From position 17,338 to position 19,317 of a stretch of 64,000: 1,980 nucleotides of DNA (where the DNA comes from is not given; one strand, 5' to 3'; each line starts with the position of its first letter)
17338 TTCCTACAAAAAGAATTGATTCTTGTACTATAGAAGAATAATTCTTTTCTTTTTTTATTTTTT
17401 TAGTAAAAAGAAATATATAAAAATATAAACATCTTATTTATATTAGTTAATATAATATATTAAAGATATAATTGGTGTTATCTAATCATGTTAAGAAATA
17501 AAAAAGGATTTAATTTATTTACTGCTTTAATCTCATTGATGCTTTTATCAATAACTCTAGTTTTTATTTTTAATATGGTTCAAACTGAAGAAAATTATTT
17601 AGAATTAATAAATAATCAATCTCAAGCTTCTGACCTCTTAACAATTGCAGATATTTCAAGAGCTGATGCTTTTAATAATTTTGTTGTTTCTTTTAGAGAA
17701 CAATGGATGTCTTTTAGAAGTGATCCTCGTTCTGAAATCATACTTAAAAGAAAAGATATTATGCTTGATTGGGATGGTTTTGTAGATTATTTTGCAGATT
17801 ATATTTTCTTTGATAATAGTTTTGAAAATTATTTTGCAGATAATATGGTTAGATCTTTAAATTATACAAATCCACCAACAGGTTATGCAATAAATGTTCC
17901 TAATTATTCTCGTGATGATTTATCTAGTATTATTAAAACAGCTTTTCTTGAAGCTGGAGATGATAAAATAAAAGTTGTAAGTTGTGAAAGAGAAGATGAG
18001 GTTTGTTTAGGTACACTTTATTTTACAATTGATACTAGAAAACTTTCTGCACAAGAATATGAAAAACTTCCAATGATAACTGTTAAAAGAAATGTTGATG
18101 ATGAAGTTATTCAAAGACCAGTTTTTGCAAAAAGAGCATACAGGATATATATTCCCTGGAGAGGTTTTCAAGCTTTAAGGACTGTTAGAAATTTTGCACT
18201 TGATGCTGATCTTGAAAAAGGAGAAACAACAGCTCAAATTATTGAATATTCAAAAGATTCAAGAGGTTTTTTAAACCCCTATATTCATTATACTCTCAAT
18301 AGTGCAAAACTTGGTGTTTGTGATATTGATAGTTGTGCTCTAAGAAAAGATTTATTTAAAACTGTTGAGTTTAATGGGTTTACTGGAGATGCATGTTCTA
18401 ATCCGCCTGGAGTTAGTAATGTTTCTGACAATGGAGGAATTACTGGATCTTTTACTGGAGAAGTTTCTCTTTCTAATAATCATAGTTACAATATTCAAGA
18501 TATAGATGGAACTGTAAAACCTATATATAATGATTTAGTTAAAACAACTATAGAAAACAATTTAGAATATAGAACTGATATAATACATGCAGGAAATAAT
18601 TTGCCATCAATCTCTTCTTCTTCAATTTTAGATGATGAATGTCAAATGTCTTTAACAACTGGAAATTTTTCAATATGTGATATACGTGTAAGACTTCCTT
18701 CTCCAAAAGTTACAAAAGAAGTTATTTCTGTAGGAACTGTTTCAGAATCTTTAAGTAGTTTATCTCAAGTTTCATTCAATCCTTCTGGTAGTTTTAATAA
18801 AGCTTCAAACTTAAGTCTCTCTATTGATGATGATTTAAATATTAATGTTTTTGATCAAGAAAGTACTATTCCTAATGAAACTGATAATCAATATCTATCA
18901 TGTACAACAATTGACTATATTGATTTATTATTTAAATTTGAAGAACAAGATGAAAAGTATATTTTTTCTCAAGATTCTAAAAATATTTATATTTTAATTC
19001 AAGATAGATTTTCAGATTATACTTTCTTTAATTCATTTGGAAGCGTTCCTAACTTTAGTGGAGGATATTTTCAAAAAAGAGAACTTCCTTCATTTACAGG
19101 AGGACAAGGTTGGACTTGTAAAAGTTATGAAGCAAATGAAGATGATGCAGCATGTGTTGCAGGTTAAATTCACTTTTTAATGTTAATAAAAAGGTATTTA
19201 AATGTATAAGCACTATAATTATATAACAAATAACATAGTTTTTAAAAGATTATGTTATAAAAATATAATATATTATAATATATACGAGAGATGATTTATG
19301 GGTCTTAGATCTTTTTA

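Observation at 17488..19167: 559-aa protein with a type IV pilin-like (class III) signal peptide embedded in the giant-protein array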

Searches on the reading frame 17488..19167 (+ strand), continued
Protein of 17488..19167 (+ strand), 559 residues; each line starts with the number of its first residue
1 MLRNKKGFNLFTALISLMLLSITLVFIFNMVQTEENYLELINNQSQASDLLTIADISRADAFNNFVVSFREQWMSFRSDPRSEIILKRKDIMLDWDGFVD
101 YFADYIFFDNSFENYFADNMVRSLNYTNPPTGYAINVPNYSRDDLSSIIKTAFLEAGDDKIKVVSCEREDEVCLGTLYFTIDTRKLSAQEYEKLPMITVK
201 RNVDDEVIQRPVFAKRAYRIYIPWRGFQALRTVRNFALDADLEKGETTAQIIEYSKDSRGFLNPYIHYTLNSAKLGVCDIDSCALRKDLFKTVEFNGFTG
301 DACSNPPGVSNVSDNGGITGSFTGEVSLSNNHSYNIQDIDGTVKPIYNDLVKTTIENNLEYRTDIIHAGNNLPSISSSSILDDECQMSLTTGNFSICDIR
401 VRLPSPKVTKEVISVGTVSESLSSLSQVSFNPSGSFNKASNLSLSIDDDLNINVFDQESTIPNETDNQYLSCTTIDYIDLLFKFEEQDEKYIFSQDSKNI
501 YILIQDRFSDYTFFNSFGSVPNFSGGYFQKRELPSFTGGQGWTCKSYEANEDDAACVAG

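Call 92: search_solved_structures(query=A1, max_evalue=10, show_alignments=3)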
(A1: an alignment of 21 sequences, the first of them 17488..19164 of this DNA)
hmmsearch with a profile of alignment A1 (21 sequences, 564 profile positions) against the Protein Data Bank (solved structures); distinct sequences matched with E-value up to 10: 1.
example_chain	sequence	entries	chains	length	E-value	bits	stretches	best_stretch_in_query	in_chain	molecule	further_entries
3jb9_j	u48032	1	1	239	1.8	10.7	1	198-225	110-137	U2 small nuclear ribonucleoprotein A'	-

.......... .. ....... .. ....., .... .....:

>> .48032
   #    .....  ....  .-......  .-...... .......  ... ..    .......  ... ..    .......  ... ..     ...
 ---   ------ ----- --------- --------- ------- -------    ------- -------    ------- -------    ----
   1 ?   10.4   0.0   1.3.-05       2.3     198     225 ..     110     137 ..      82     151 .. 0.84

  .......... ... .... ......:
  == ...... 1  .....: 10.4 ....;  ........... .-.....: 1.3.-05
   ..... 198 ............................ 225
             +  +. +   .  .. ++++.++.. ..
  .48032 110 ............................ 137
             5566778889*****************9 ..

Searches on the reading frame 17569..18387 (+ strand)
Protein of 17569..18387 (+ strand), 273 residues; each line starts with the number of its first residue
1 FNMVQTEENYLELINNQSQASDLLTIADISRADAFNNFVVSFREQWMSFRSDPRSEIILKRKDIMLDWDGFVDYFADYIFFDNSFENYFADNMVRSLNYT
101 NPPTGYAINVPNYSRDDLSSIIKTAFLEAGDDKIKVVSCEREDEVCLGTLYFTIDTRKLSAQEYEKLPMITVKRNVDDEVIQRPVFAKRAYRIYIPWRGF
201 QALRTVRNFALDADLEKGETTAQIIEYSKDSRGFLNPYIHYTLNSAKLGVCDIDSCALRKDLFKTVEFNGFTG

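Call 49: predict_structure(alignment_id=A2)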
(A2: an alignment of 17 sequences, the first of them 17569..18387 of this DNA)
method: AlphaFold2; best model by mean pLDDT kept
length: 273 residues; sequences in the alignment: 17
mean_pLDDT: 74.9   pTM: 0.68
mean pLDDT of the five models: 74.9, 74.4, 74.1, 73.2, 69.4
residues with pLDDT >= 90: 30; 70-90: 157; 50-70: 59; < 50: 27
segments of 3 or more residues with pLDDT < 50: 1-20, 230-232
pLDDT, mean of each block of 10 residues (from residue 1): 37 45 83 87 85 78 79 82 83 84 84 89 90 81 69 89 91 89 89 83 74 58 53 55 72 57 61 53
secondary structure, 60 per line:
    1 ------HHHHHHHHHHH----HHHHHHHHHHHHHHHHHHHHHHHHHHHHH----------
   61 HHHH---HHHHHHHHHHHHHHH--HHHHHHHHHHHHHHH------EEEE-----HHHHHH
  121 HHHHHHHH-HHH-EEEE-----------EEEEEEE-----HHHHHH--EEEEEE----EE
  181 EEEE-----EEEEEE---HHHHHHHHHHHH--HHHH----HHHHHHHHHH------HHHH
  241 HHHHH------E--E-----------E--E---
elements in order: H7-17 H22-50 H61-64 H68-82 H85-99 E106-109 H115-128 E134-137 E149-155 H161-166 E169-174 E179-184 E190-195 H199-210 H213-216 H221-230 H237-245

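Call 67: search_protein_representatives(alignment_id=A2)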
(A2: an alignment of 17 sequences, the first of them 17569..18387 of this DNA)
Query: 17 sequences, 269 profile positions. Proteins with E-value up to 0.001 (for the whole library): 186; up to 1e-10: 158; up to 1e-30: 50. The best 150 are listed.
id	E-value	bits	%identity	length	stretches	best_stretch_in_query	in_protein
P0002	1.4e-125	434.6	-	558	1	1-269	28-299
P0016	7.0e-118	409.3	-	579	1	1-268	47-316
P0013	2.0e-116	404.6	-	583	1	1-269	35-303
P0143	2.0e-115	401.3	-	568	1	1-269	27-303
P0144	5.6e-115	399.8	-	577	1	1-269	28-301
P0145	1.5e-114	398.4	-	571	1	1-269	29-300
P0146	1.7e-113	394.9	-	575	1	1-267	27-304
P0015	1.9e-112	391.5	-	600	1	1-268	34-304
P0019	3.7e-112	390.6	-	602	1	1-269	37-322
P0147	4.5e-111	387.0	-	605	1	1-269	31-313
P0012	2.4e-106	371.5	-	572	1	1-269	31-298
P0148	3.3e-106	371.1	-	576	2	1-269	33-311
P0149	1.0e-105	369.5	-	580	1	1-269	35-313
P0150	1.8e-104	365.3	-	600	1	1-266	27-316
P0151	5.4e-96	337.6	-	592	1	1-268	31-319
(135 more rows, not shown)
